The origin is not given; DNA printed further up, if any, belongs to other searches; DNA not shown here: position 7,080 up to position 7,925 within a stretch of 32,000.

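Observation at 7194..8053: HEPN-like (R-x4-H) protein plus orphan 85-aa ORF beside an IS1 relic: candidate toxin/immunity or abortive-infection pair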

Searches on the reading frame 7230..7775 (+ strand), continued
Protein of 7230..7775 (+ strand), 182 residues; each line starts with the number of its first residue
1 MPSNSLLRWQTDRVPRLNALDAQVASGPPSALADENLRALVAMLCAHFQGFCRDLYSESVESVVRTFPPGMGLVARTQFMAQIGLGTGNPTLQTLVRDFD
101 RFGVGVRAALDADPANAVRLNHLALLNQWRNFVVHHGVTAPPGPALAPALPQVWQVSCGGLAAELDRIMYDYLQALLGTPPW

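Call 30: find_encoding_contigs(protein=P0022, flank=8000, max_places=2)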
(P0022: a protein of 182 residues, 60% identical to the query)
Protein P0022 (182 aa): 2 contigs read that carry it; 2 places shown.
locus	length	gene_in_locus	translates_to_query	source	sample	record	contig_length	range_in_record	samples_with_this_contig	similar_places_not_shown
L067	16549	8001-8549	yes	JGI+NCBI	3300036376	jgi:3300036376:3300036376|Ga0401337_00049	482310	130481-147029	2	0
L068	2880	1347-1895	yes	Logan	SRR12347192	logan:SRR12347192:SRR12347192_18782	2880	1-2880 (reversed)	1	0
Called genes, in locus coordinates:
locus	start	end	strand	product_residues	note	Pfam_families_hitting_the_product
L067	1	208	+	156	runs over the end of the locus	PF13302:Acetyltransf_3 (weak), PF00583:Acetyltransf_1, PF13673:Acetyltransf_10, PF13508:Acetyltransf_7, PF08445:FR47 (weak)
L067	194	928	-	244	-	PF00977:His_biosynth, PF05690:ThiG (faint)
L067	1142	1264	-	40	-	-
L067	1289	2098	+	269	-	PF00318:Ribosomal_S2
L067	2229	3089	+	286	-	PF00889:EF_TS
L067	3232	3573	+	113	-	PF01649:Ribosomal_S20p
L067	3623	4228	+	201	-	PF05685:Uma2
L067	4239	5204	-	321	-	PF25852:DUF6242_C (faint)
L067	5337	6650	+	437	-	PF13579:Glyco_trans_4_4, PF13439:Glyco_transf_4, PF00534:Glycos_transf_1, PF13692:Glyco_trans_1_4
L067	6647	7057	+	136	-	PF13279:4HBT_2, PF03061:4HBT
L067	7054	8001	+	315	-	PF00432:Prenyltrans (weak)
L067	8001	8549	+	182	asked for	PF18735:HEPN_RiboL-PSP (faint)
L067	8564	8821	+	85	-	-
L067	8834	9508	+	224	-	PF13191:AAA_16 (faint), PF00005:ABC_tran, PF02463:SMC_N (faint), PF13304:AAA_21 (faint)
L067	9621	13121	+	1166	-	PF12704:MacB_PCD, PF02687:FtsX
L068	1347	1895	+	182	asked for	PF18735:HEPN_RiboL-PSP (faint)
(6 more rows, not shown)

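Call 31: find_encoding_contigs(protein=P0063, flank=8000, max_places=2)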
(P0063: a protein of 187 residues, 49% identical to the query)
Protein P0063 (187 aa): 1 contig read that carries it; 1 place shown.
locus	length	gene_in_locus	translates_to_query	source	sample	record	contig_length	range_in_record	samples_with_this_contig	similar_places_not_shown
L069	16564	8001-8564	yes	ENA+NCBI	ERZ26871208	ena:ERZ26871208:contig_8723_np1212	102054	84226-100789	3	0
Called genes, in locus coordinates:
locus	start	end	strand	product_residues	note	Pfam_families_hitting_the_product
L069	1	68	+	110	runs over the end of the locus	PF01588:tRNA_bind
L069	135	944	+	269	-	-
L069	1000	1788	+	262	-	-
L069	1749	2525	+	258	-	PF00756:Esterase, PF02230:Abhydrolase_2 (faint)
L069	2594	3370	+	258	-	PF00756:Esterase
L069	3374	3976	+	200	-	PF05685:Uma2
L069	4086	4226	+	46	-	-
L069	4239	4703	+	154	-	PF05685:Uma2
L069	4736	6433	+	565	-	PF02463:SMC_N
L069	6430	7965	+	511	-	-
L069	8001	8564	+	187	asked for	PF18735:HEPN_RiboL-PSP (weak)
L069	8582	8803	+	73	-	-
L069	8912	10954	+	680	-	-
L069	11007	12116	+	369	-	-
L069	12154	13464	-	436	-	PF07586:HXXSHH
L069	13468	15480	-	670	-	PF07626:PSD3, PF07637:PSD5, PF07631:PSD4, PF07627:PSCyt3, PF07624:PSD2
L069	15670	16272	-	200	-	PF00293:NUDIX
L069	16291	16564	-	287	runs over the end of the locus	PF00702:Hydrolase (faint), PF05116:S6PP (faint), PF08282:Hydrolase_3, PF12710:HAD (faint), PF08282:Hydrolase_3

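Call 32: find_encoding_contigs(protein=P0117, flank=8000, max_places=2)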
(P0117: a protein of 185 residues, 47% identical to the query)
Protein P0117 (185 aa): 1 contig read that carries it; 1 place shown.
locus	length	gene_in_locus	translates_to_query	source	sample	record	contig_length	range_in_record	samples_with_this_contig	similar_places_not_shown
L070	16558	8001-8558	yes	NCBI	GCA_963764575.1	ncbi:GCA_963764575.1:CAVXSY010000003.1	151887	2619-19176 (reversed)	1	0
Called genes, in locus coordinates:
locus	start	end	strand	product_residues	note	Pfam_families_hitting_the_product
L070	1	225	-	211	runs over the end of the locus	-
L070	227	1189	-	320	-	PF01555:N6_N4_Mtase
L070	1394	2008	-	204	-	-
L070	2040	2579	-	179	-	PF00266:Aminotran_5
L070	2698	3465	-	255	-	PF07719:TPR_2 (faint), PF07721:TPR_4 (faint), PF13432:TPR_16 (faint), PF17874:TPR_MalT (weak), PF13428:TPR_14 (faint), PF14559:TPR_19 (faint), PF13374:TPR_10 (weak), PF13424:TPR_12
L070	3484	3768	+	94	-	-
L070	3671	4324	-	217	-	-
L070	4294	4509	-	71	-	-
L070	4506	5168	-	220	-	PF00069:Pkinase, PF07714:PK_Tyr_Ser-Thr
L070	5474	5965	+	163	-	-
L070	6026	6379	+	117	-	PF00296:Bac_luciferase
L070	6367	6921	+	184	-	PF00296:Bac_luciferase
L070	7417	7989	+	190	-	PF00561:Abhydrolase_1, PF12697:Abhydrolase_6, PF12146:Hydrolase_4 (weak)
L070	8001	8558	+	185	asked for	PF18735:HEPN_RiboL-PSP (weak)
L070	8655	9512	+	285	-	-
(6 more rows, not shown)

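Call 39: search_solved_structures(query=A1, max_evalue=10)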
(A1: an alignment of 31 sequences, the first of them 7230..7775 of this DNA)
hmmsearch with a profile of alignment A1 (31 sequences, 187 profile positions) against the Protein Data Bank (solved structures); distinct sequences matched with E-value up to 10: 8.
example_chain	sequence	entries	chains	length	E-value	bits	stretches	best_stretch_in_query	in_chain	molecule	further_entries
5cwp_A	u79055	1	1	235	0.012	18.6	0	71-128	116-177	Designed helical repeat protein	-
6n4n_C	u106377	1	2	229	0.053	16.6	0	89-124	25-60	Rosetta-designed danoprevir/NS3a complex reader 2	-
8gjf_A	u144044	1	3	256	0.23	14.5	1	39-81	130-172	Proliferating cell nuclear antigen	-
8gj5_A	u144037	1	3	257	0.24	14.4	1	39-81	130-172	Proliferating cell nuclear antigen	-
5tup_A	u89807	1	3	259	0.24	14.4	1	39-81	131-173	Proliferating cell nuclear antigen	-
1t72_A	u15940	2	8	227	0.32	14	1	66-152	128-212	Phosphate transport system protein phoU homolog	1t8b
6eoj_A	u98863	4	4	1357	2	11.4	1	78-118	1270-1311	Protein CFT1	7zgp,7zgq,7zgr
5lj3_G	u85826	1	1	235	6.5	9.7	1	84-161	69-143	ISY1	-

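Call 44: search_protein_families(library=pfam, alignment_id=A1, max_evalue=0.01)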
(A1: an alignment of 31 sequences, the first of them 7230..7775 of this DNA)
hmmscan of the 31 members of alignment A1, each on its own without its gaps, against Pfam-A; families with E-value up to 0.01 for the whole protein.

A. member 1, window:7230-7775:+ (182 aa): 1 family
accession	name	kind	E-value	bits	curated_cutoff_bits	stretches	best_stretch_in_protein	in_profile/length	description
PF18735.6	HEPN_RiboL-PSP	-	0.00018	21.9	28.4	1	29-60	23-54/191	RiboL-PSP-HEPN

B. families by the number of members that match (of 31 scanned): 1 family
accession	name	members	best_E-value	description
PF18735.6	HEPN_RiboL-PSP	31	1.8e-11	RiboL-PSP-HEPN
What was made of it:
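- On HEPN superfamily / PF18735 RiboL-PSP-HEPN: All 31 aligned homologues match at E <= 0.01, the best at 1.8e-11 (call 44).
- Closest known: RiboL-PSP-HEPN family. Same: Same HEPN subfamily by profile: 31 of 31 homologues hit it, the best at 1.8e-11 (call 44).
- All 31 aligned homologues hit PF18735, the best at 1.8e-11 (call 44).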

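Call 45: search_protein_families(library=ncbifam, proteins=[L017:6594-8912:+], max_evalue=0.01)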
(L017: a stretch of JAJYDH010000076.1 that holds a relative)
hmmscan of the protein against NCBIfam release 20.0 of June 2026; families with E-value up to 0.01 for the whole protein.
L017:6594-8912:+ (773 aa): 0 families

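Call 51: find_related_loci(query=A1, collection=viral_contigs, flank=6000)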
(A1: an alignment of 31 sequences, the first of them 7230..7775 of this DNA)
Query A1 (182 aa) in viral_contigs; peptide patterns used: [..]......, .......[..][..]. (x = any residue, [..] = any of these).
34 stretches matched a pattern, but none encodes a relative of the query by tblastn (E <= 1e-3).
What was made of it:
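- Nothing was found on viral contigs (call 51).
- Tried and rejected: A scan of viral contigs for HEPN relatives found none (call 51).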

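Call 62: search_protein_families(library=pfam, proteins=[L069:8912-10951:+, L069:6430-7962:+, L069:4736-6430:+, L018:2443-4152:+, L038:6750-8573:+], max_evalue=0.1)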
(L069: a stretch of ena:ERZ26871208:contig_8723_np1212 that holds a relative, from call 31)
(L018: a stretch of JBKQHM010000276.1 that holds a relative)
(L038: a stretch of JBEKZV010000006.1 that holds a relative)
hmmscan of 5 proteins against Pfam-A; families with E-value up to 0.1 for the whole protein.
L069:8912-10951:+ (680 aa): 9 families
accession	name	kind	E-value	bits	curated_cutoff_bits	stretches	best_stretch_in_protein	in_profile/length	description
PF13516.12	LRR_6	-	1.5e-28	97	23.4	1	398-419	3-24/24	Leucine Rich repeat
PF12799.13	LRR_4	-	2.1e-27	95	27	3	279-311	2-33/44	Leucine Rich repeats (2 copies)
PF13855.12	LRR_8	-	1.2e-23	83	27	6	399-458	2-61/61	Leucine rich repeat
PF23598.1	LRR_14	-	1.7e-21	76.8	40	2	391-646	40-272/353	Leucine-rich repeat region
PF24758.1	LRR_At5g56370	-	4.9e-15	56.2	27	1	537-583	33-79/227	FBD-associated F-box protein At5g56370, LRR repeats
PF00560.39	LRR_1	-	4.3e-11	41.1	20.6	0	471-490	2-21/23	Leucine Rich Repeat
PF25013.1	LRR_Zer-1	-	4.5e-08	33.8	27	0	178-240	4-64/137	Zer-1-like, Leucine-rich repeats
PF23952.1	LRR_EndoS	-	1.1e-06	29.3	27.9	1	217-309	29-113/116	Endo-beta-N-acetylglucosaminidase EndoS LRR domain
PF25019.1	LRR_R13L1-DRL21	-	2.4e-06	27.9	27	0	131-214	37-125/127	R13L1/DRL21 LRRs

L069:6430-7962:+ (511 aa): 0 families

L069:4736-6430:+ (565 aa): 4 families
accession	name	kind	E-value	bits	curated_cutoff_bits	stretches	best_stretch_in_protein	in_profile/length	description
PF02463.25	SMC_N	-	7.2e-13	48.9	40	1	2-514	2-213/220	RecF/RecN/SMC N terminal domain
PF13476.12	AAA_23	-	7.9e-05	23.8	27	1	5-59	2-55/201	AAA domain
PF25526.1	LIP-1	-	0.0039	17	34.1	1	245-343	22-120/250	Liprin-alpha-like coiled coil domain 2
PF13555.12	AAA_29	-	0.045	13.9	27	1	4-49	3-49/61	P-loop containing region of AAA domain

L018:2443-4152:+ (570 aa): 11 families
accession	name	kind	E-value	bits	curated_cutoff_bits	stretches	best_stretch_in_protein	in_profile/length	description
PF02518.31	HATPase_c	-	3.4e-26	92.3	26.4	1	445-553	2-109/111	Histidine kinase-, DNA gyrase B-, and HSP90-like ATPase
PF16697.10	Yop-YscD_cpl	-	4.8e-19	68.9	33.2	1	10-95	5-92/94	Inner membrane component of T3SS, cytoplasmic domain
PF00498.31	FHA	-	5.5e-18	65.6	20.7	1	26-87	3-67/67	FHA domain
PF01590.32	GAF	-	3.9e-15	57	22.4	1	168-317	1-133/133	GAF domain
PF13185.12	GAF_2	-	1e-11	45.6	28.6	1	167-318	2-136/136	GAF domain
PF13492.12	GAF_3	-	1.2e-09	39.1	27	1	169-319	2-129/129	GAF domain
PF13589.12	HATPase_c_3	-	1.5e-06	28.7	25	1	450-513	4-62/137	Histidine kinase-, DNA gyrase B-, and HSP90-like ATPase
PF00512.31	HisKA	-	0.0047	17.4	26.9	1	336-400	3-64/66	His Kinase A (phospho-acceptor) domain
PF13581.12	HATPase_c_2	-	0.022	15.2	27.4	1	452-527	35-108/127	Histidine kinase-like ATPase domain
PF14501.12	HATPase_c_5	-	0.022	15.1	22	1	448-540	5-91/102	GHKL domain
PF00091.31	Tubulin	-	0.053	14.2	33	1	496-537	103-144/190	Tubulin/FtsZ family, GTPase domain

L038:6750-8573:+ (608 aa): 0 families

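Call 72: search_protein_families(library=phrogs, proteins=[window:7230-7775:+, L009:3758-4318:+, L009:4335-4544:+], max_evalue=0.1)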
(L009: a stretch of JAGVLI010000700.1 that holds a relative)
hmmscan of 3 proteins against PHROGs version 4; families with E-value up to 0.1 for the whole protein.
window:7230-7775:+ (182 aa): 0 families

L009:3758-4318:+ (187 aa): 0 families

L009:4335-4544:+ (70 aa): 0 families

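Call 76: search_protein_families(library=padloc, proteins=[L017:6594-8912:+, L020:6588-8882:+, L009:3758-4318:+, L009:4335-4544:+, L069:4736-6430:+, L069:6430-7962:+], max_evalue=0.01)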
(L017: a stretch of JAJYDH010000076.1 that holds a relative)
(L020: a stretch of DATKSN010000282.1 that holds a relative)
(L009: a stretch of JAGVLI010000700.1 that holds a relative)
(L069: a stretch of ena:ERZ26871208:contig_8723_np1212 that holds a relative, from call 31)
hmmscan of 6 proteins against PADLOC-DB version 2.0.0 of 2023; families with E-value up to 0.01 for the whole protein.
L017:6594-8912:+ (773 aa): 0 families

L020:6588-8882:+ (765 aa): 0 families

L009:3758-4318:+ (187 aa): 0 families

L009:4335-4544:+ (70 aa): 0 families

L069:4736-6430:+ (565 aa): 8 families
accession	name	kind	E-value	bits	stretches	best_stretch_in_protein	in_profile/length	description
PDLC04135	mad3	-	1.3e-31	108.5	1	2-526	2-351/374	mads_3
PDLC04178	HEC-01A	-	3.7e-05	21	1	447-533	269-361/399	-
PDLC00279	PtuA1|PtuA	-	0.0021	15.2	0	462-530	270-338/416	AAA ATPase domain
PDLC02358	Old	-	0.0027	14.5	0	482-522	307-351/578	Old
PDLC02980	AriA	-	0.0048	14.9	0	410-500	220-300/304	-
PDLC03868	LmuB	-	0.0055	13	1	156-399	543-779/1035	-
PDLC03863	LmuB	-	0.0063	13.2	0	262-384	266-475/610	-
PDLC00295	PtuA1|PtuA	-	0.0092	13.1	0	2-56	3-67/451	AAA ATPase domain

L069:6430-7962:+ (511 aa): 0 families
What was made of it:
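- One locus lies beside a MADS mad3 homologue, E 1.3e-31 (call 76).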

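Call 78: list_cluster_members(proteins=[window:7230-7775:+, window:7796-8050:+])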
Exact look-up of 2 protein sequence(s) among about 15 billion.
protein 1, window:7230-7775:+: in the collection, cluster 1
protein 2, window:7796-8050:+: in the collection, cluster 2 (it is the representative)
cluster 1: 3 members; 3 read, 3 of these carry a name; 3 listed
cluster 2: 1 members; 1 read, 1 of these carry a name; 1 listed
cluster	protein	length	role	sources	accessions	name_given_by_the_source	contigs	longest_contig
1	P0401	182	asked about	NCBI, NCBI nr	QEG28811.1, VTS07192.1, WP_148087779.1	hypothetical protein GobsT_35990 [Gemmata obscuriglobus] | hypothetical protein [Gemmata obscuriglobus]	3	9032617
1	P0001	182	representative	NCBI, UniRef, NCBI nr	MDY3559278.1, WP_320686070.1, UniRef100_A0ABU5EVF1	hypothetical protein R5W23_006497 [Gemmata sp. JC673] | RiboL-PSP-HEPN domain-containing protein n=1 Tax=Gemmata algarum TaxID=2975278 ... | hypothetical protein [Gemmata algarum]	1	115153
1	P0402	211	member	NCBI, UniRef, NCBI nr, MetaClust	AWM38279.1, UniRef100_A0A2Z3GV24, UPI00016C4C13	hypothetical protein C1280_15650 [Gemmata obscuriglobus] | RiboL-PSP-HEPN domain-containing protein n=2 Tax=Gemmata obscuriglobus TaxID=114 ... | status=active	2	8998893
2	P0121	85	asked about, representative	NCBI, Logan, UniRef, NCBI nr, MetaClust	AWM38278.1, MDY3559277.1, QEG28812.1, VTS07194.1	hypothetical protein GobsT_36000 [Gemmata obscuriglobus] | DUF4926 domain-containing protein n=2 Tax=Gemmata TaxID=113 RepID=A0A2Z3GXZ3_9BACT | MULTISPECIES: hypothetical protein [Gemmata]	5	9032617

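Call 80: fold_search(model_id=the predicted structure, library=viral)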
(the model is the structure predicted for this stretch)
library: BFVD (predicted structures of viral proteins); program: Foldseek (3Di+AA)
matches with E <= 10: 192; with E <= 0.001: 0
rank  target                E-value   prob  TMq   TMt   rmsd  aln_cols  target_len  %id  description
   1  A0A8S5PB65            1.3e-01  1.00  0.65  0.58   5.0       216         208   10  MAE-28990/MAE-18760-like HEPN domain-containing protein [Phage sp. ctPtC7]
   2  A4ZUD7                7.8e-01  0.15  0.23  0.25  16.4       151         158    8  Uncharacterized protein ORF158 [Acidianus bottle-shaped virus (isolate Italy/Pozzuoli)]
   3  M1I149                8.6e-01  0.18  0.25  0.25  19.5       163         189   13  (no name in the UniProt tables at hand)
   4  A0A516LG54            8.6e-01  0.09  0.18  0.09  19.1       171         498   10  (no name in the UniProt tables at hand)
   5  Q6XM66                1.2e+00  0.06  0.15  0.18  18.8       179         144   12  FirrV-1-A21 [Feldmannia irregularis virus a]
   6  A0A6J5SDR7            1.4e+00  0.08  0.18  0.20  16.3       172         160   17  Uncharacterized protein [uncultured Caudovirales phage]
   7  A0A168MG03            1.5e+00  0.08  0.22  0.18  17.1       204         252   16  RepA [Chicken associated gemycircularvirus 2]
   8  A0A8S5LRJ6            1.5e+00  0.05  0.17  0.11  20.8       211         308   13  Minor capsid protein [Myoviridae sp. ctmii12]
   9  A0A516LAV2            1.6e+00  0.09  0.18  0.19  15.6       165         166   12  (no name in the UniProt tables at hand)
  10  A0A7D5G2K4            1.6e+00  0.10  0.26  0.07  16.2       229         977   11  (no name in the UniProt tables at hand)
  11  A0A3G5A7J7            1.6e+00  0.09  0.24  0.20  21.4       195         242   14  Uncharacterized protein [Hyperionvirus sp.]
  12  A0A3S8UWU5            1.6e+00  0.08  0.21  0.20  17.6       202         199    6  Uncharacterized protein [Megavirus baoshan]
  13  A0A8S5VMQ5            1.6e+00  0.06  0.16  0.07  19.7       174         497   15  Uncharacterized protein [Ackermannviridae sp.]
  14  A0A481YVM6            1.7e+00  0.10  0.24  0.14  17.2       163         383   12  Helix-hairpin-helix domain protein [Marseillevirus LCMAC201]
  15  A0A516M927            1.8e+00  0.03  0.14  0.05  15.8       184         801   11  (no name in the UniProt tables at hand)
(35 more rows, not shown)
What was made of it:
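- Closest known: MAE_28990/MAE_18760-like HEPN. Same: Best structural match of the model: phage protein A0A8S5PB65, probability 1.0, TM 0.65/0.58 over 216 columns (call 80).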
